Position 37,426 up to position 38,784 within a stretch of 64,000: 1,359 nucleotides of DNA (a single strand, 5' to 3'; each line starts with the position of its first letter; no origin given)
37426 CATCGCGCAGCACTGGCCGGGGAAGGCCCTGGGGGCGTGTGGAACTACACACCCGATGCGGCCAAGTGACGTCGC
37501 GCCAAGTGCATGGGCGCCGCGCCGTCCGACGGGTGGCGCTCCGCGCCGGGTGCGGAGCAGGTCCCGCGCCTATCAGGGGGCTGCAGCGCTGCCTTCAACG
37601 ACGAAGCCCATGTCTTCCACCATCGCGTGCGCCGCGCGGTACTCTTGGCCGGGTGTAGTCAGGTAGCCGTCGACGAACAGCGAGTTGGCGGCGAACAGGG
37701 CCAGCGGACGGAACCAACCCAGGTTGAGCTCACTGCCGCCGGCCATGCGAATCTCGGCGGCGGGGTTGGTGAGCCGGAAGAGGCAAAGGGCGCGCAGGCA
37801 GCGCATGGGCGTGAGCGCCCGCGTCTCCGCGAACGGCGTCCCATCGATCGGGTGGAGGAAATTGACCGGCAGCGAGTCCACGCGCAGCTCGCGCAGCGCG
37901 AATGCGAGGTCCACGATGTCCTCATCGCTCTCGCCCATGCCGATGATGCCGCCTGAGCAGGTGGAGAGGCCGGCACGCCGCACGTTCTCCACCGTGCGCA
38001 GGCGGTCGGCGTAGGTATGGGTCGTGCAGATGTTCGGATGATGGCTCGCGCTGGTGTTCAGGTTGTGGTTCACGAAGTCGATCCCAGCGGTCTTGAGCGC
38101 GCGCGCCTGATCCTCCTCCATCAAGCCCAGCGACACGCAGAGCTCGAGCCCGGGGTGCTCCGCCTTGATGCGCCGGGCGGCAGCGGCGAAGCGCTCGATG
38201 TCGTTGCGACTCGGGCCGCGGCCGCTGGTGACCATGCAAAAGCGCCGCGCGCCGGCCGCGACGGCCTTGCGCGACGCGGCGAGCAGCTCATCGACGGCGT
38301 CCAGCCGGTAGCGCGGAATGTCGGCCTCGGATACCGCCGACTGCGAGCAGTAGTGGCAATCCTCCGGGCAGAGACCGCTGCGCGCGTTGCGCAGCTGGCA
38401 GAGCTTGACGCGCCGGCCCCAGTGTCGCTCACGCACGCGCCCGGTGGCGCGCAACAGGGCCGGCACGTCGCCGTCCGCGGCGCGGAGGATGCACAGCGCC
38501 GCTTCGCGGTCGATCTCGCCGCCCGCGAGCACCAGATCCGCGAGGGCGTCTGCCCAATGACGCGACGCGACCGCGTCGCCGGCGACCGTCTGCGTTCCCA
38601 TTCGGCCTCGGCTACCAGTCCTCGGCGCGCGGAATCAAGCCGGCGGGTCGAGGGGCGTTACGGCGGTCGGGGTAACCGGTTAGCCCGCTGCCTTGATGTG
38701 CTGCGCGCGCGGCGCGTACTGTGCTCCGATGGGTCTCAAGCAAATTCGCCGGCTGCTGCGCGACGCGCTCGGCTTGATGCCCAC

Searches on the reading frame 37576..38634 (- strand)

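Call 85: search_protein_families(library=pfam, proteins=[window:37576-38634:-], max_evalue=0.00001)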
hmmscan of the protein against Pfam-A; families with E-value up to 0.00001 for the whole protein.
window:37576-38634:- (353 aa): 2 families
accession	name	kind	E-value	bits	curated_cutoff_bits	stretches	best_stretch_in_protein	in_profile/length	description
PF04055.27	Radical_SAM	-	1.1e-23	84.6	29.5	1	88-244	6-163/166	Radical SAM superfamily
PF06968.18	BATS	-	2.3e-19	69.8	22.2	1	256-344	1-87/88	Biotin and Thiamin Synthesis associated domain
